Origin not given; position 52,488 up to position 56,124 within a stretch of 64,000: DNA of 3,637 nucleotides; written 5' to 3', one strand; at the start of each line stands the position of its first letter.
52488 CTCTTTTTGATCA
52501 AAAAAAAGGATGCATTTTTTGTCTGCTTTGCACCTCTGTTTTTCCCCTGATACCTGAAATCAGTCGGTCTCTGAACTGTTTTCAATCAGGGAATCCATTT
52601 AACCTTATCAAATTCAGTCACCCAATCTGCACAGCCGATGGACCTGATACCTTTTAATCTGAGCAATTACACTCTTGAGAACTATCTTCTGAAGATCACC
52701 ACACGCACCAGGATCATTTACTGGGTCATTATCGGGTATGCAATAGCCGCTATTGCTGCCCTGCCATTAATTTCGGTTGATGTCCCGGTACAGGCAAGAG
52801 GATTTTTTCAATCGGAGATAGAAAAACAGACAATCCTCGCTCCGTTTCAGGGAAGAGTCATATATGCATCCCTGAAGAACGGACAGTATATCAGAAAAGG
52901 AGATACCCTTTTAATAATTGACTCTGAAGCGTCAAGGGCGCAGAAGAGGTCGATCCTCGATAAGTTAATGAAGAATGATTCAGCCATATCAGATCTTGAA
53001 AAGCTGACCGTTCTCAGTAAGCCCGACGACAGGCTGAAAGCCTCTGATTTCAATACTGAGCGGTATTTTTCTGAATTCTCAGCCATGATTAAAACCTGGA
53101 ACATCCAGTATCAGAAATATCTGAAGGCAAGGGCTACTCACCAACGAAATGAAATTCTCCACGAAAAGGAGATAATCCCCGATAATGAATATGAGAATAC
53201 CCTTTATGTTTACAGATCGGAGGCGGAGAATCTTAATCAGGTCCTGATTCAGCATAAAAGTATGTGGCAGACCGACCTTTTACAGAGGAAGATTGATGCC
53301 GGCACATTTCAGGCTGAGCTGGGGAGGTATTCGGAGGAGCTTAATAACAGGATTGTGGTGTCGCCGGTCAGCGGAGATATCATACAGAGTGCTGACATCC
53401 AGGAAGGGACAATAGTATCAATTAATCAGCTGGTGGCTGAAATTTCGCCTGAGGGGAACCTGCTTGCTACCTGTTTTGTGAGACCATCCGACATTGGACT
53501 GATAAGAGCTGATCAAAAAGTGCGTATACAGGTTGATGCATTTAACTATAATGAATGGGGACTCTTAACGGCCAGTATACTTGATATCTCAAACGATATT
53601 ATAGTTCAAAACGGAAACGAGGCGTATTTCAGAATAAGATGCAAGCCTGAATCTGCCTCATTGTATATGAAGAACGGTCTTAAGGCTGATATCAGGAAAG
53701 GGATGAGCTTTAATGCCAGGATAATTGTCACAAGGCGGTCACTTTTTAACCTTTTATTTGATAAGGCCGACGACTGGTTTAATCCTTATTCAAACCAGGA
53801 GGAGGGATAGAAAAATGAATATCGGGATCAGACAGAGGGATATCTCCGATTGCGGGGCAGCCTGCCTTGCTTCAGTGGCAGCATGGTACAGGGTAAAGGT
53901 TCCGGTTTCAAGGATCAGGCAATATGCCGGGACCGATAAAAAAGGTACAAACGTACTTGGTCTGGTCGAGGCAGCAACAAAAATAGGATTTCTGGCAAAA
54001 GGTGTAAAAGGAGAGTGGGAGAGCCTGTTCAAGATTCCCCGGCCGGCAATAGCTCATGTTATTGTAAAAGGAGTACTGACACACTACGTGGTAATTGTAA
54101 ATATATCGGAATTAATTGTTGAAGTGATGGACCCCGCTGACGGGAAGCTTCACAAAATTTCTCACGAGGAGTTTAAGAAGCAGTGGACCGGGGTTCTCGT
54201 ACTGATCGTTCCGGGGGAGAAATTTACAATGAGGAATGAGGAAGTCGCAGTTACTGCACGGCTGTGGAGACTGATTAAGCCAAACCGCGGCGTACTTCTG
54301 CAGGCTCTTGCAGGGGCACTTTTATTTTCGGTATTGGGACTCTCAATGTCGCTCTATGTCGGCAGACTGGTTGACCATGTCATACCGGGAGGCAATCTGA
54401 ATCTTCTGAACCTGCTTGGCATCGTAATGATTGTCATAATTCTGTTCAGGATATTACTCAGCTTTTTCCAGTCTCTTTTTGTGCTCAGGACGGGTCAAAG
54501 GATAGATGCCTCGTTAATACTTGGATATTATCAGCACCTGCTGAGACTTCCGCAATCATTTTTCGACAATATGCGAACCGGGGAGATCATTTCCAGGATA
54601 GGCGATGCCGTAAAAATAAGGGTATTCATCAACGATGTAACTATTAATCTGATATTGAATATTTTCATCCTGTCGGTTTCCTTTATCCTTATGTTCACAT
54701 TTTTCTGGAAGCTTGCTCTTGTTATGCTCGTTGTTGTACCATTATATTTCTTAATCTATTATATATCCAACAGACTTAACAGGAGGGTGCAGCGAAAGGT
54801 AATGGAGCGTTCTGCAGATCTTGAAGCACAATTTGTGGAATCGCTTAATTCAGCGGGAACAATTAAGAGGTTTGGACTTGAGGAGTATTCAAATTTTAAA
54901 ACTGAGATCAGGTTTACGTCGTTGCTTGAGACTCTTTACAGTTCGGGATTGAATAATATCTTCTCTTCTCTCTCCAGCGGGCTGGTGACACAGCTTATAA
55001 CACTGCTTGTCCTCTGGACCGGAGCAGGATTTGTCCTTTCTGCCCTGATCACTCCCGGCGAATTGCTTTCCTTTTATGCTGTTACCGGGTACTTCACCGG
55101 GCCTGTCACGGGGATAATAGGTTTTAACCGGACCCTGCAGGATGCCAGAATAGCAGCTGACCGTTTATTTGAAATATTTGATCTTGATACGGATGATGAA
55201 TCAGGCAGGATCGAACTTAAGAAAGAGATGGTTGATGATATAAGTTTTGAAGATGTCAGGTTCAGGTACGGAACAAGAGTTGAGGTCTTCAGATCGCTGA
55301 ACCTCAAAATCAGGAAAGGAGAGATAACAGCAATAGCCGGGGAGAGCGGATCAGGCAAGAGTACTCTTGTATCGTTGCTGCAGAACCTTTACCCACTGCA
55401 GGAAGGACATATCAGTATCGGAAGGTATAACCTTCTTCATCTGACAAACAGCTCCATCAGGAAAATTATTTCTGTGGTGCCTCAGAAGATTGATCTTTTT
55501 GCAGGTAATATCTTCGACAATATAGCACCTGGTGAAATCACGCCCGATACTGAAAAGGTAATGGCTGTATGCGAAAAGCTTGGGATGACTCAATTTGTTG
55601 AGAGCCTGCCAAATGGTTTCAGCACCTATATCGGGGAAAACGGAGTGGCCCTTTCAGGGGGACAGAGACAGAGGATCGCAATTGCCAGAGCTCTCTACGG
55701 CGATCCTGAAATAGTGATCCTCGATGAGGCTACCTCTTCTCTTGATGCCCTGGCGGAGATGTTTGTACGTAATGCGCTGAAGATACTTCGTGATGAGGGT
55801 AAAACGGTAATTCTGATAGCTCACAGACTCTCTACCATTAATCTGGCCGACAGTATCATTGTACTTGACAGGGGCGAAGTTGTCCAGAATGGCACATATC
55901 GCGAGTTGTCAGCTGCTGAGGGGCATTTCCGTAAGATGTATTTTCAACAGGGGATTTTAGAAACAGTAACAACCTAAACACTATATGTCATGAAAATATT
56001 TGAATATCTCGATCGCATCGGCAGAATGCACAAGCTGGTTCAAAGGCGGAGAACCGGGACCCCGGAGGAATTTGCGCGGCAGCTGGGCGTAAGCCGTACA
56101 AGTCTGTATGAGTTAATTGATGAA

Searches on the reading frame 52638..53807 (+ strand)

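Call 3: search_protein_families(library=pfam, proteins=[window:52638-53807:+], max_evalue=1)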
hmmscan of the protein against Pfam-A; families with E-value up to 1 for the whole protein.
window:52638-53807:+ (390 aa): 6 families
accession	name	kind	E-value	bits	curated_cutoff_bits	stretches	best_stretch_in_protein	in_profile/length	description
PF13437.12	HlyD_3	-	1.4e-18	68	22.2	2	240-338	2-96/106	HlyD family secretion protein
PF16576.10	HlyD_D23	-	4.3e-07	29.9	30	2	229-307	100-177/214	Barrel-sandwich domain of CusB or HlyD membrane-fusion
PF13533.13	Biotin_lipoyl_2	-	0.0091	16.3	29.8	1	80-95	17-32/32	Biotin-lipoyl like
PF05546.16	She9_MDM33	-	0.036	14.3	22.2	1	119-234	22-138/198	She9 / Mdm33 family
PF14417.12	MEDS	-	0.2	11.9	29.8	1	84-153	24-93/161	MEDS: MEthanogen/methylotroph, DcmR Sensory domain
PF00364.28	Biotin_lipoyl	-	0.25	11.7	22.1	0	66-94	45-73/73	Biotin-requiring enzyme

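Call 4: search_protein_families(library=ncbifam, proteins=[window:52638-53807:+], max_evalue=1)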
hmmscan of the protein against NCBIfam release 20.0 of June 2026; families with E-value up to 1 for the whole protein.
window:52638-53807:+ (390 aa): 17 families
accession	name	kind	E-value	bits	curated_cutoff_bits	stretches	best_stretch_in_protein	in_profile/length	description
TIGR01843.1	type_I_hlyD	subfamily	5.6e-34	117.8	208.65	2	184-375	213-409/422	HlyD family type I secretion periplasmic adaptor subunit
TIGR00998.1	8a0101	subfamily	4.5e-15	55.4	390.8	1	64-303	43-269/334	EmrA/EmrK family multidrug efflux transporter periplasmic adaptor subunit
TIGR01730.1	RND_mfp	subfamily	3e-12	46.2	94.9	2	214-304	111-200/322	efflux RND transporter periplasmic adaptor subunit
TIGR03794.1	NHLM_micro_HlyD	equivalog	1.1e-10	41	156.2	1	30-327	24-346/421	NHLP bacteriocin system secretion protein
TIGR00999.1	8a0102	subfamily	1.5e-09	37.4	319.3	2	159-300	34-154/271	CzcB/NccB family metal efflux transporter periplasmic adaptor subunit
TIGR01000.1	bacteriocin_acc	subfamily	6.9e-09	35.1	258.85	2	191-376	270-452/457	bacteriocin secretion accessory protein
NF007785.0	PRK10476.1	equivalog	1.6e-07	30.5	376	1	22-298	9-268/347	multidrug transporter subunit MdtN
TIGR02971.1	heterocyst_DevB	subfamily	0.00022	20.7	129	1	72-304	25-269/327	ABC exporter membrane fusion protein, DevB family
NF006761.0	PRK09282.1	domain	0.0097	14.4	402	1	60-96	518-554/591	pyruvate carboxylase subunit B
NF002939.0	PRK03598.1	equivalog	0.011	15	393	1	158-301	121-267/332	secretion protein HlyD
NF004703.2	PRK06041.1-1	equivalog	0.033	12.5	570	1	136-176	68-108/525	archaellar assembly protein ArlJ/FlaJ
NF004173.0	PRK05641.1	equivalog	0.062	13.8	199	1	44-96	63-117/153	putative acetyl-CoA carboxylase biotin carboxyl carrier protein subunit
NF047903.1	MmDecMmdC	equivalog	0.063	13.7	200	1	63-96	63-96/132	methylmalonyl-CoA decarboxylase subunit gamma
TIGR03309.1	matur_yqeB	equivalog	0.065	12.7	220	1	61-123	162-223/256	selenium-dependent molybdenum cofactor biosynthesis protein YqeB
NF010643.0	PRK14040.1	subfamily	0.1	11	892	1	57-96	520-559/595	oxaloacetate decarboxylase subunit alpha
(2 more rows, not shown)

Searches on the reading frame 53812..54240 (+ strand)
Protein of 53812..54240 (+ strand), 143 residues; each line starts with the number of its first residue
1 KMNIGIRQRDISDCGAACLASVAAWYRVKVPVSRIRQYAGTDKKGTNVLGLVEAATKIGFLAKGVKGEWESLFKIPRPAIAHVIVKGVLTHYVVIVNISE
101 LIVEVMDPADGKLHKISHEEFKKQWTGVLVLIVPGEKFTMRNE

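Call 22: search_solved_structures(query=window:53812-54240:+, show_alignments=2, max_evalue=0.00001)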
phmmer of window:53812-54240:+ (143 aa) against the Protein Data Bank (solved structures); distinct sequences matched with E-value up to 0.00001: 12.
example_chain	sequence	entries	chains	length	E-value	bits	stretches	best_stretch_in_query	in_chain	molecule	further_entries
7n87_A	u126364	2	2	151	9.4e-35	122.8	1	4-139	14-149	ABC-type bacteriocin transporter | Peptidase C39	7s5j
4ry2_A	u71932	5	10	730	1.2e-34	122.5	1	4-139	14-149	ABC-type bacteriocin transporter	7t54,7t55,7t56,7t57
4s0f_A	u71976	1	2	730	1.2e-34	122.5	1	4-139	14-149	ABC-type bacteriocin transporter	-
8vp3_A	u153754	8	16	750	1.2e-34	122.4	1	4-139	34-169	ABC-type bacteriocin transporter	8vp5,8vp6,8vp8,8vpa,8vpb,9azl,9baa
6v9z_A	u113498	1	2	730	2.2e-33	118.4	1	4-139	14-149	ABC-type bacteriocin transporter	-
8vp9_A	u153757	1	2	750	3.7e-32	114.4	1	3-139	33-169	ABC-type bacteriocin transporter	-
5xe8_A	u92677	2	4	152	7.2e-21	77.8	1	7-137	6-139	Putative ABC transporter, ATP-binding protein ComA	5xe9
3k8u_A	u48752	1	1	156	8.1e-21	77.6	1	7-137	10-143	Putative ABC transporter, ATP-binding protein ComA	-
8hf7_A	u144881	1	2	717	1.3e-19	73.8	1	8-138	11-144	Competence factor transporting ATP-binding protein/permease ComA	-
8hf4_A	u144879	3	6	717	1.3e-19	73.8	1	8-138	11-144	Transport/processing ATP-binding protein ComA | Competence factor transporting ATP-binding protein/permease ComA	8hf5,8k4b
8hf6_A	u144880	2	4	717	1.3e-19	73.7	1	8-138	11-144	Competence factor transporting ATP-binding protein/permease ComA | Transport/processing ATP-binding protein ComA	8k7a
6mpz_A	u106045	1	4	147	2.3e-16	63.2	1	6-138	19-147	Double Glycine Motif Protease domain from AMS/PCAT Transporter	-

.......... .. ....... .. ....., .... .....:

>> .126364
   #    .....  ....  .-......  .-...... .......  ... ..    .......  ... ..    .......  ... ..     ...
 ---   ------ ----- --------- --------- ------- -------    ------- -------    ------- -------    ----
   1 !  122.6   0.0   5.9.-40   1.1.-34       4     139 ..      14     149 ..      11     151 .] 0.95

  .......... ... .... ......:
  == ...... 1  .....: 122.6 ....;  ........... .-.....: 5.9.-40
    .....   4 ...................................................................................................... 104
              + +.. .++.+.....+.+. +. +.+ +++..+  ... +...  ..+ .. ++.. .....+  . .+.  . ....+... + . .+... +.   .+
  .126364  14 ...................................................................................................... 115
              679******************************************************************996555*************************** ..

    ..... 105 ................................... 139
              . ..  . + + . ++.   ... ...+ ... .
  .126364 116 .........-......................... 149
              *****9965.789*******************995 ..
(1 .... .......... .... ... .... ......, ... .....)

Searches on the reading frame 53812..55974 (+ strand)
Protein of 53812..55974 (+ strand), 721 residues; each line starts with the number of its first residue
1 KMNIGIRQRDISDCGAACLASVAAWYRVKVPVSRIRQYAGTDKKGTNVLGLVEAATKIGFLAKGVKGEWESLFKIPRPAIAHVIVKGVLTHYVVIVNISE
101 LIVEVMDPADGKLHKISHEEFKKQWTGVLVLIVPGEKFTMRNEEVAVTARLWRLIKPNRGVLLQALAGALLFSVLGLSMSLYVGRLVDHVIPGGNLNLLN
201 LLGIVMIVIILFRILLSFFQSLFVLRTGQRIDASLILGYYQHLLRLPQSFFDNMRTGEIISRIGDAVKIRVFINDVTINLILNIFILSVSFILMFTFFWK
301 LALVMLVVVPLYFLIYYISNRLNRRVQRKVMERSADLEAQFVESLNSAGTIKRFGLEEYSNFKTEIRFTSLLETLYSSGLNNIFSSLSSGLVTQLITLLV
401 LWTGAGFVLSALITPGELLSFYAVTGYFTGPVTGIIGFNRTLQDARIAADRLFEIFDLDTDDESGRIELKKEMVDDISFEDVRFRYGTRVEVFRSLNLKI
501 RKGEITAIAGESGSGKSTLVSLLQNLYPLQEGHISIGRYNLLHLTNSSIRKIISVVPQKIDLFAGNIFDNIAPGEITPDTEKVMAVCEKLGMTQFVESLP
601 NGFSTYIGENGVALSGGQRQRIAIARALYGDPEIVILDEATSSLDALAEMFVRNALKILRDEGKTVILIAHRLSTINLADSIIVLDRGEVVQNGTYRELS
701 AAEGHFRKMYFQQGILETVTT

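Call 3: search_protein_families(library=pfam, proteins=[window:53812-55974:+], max_evalue=1)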
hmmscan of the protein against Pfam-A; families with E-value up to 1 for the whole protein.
window:53812-55974:+ (721 aa): 18 families
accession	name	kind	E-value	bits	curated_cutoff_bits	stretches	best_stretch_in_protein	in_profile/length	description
PF00664.28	ABC_membrane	-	6.3e-44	151.1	28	1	169-432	8-274/274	ABC transporter transmembrane region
PF03412.21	Peptidase_C39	-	2.1e-31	108.9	22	1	6-136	5-132/133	Peptidase C39 family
PF00005.33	ABC_tran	-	4.6e-29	102.2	25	1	494-642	2-137/137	ABC transporter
PF02463.25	SMC_N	-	0.0001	22.3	40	1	613-684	136-210/220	RecF/RecN/SMC N terminal domain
PF13555.12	AAA_29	-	0.00022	21.4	27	1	497-520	16-39/61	P-loop containing region of AAA domain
PF13401.12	AAA_22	-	0.00037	21.3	27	1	503-644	5-96/130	AAA domain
PF03193.22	RsgA_GTPase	-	0.00037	20.8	30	1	490-535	94-138/174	RsgA GTPase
PF09818.15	ABC_ATPase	-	0.00047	19.7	23.2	0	588-648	133-192/283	P-loop domain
PF13191.12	AAA_16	-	0.0059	17.5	32.6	1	501-542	20-63/167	AAA ATPase domain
PF13304.12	AAA_21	-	0.0095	16.5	27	1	505-526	1-22/304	AAA domain, putative AbiEii toxin, Type IV TA system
PF13481.12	AAA_25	-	0.01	15.9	27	1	500-521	30-51/195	AAA domain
PF20703.3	nSTAND1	-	0.034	14.2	27.1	1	488-521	18-51/379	Novel STAND NTPase 1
PF25199.1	nSTAND_NTPase5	-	0.039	14.2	34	0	499-519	37-57/145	Novel STAND NTPase 5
PF03266.21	NTPase_1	-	0.041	14.2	23.9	0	507-523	3-19/168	NTPase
PF13476.12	AAA_23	-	0.056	14.5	27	1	495-521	12-37/201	AAA domain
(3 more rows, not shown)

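Call 4: search_protein_families(library=ncbifam, proteins=[window:53812-55974:+], max_evalue=1)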
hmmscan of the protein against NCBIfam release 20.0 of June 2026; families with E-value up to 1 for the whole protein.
window:53812-55974:+ (721 aa): 199 families (the best 25 are shown)
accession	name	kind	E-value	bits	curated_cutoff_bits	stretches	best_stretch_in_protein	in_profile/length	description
TIGR01193.1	bacteriocin_ABC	subfamily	1.9e-152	509.3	523.85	1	8-710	1-706/708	peptide cleavage/export ABC transporter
TIGR01846.1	type_I_sec_HlyB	subfamily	2.1e-133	446.1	725.55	1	17-713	3-692/694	type I secretion system permease/ATPase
TIGR03796.1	NHLM_micro_ABC1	equivalog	4.1e-129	431.9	853.3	1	8-709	7-708/710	NHLP family bacteriocin export ABC transporter peptidase/permease/ATPase subunit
TIGR02204.1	MsbA_rel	hypoth_equivalog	3.9e-107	359.3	780.4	1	146-709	4-571/576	ABC transporter, permease/ATP-binding protein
TIGR02203.1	MsbA_lipidA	equivalog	3.7e-106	355.9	602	1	149-710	3-566/572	lipid A export permease/ATP-binding protein MsbA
TIGR03375.1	type_I_sec_LssB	subfamily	1e-105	354.6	693.1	1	17-698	5-687/696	type I secretion system permease/ATPase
TIGR00958.1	3a01208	subfamily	8.7e-100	335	874.6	1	142-709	143-710/711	antigen peptide transporter 2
TIGR03797.1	NHLM_micro_ABC2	equivalog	2.1e-97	327.3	709.4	1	94-711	75-683/686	NHLP bacteriocin export ABC transporter permease/ATPase subunit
NF008381.0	PRK11176.1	equivalog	9.7e-90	301.6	867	1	147-710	12-576/582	lipid A ABC transporter ATP-binding protein/permease MsbA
NF045998.1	cleave_ABC_plasm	equivalog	4.5e-88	296.2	500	1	8-672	2-660/673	Mbov_0121 family peptidase domain-containing ABC transporter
NF045513.1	HepA_fam_ABC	equivalog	7.3e-88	295.5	725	1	199-711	94-607/610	heterocyst formation ABC transporter subunit HepA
NF052233.1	CphA_assoc_ABC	equivalog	1.9e-87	294.4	880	1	144-713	168-743/766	cyanophycin metabolism-associated ABC transporter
NF010178.0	PRK13657.1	equivalog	3.1e-80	270.3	733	1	149-717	8-574/588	glucan ABC transporter ATP-binding protein/ permease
NF008056.1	PRK10790.1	equivalog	3.8e-80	270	746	1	174-717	37-579/584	SmdB family multidrug efflux ABC transporter permease/ATP-binding protein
TIGR01842.1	type_I_sec_PrtD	subfamily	4e-79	266.6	510.15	1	158-699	4-540/544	type I secretion system permease/ATPase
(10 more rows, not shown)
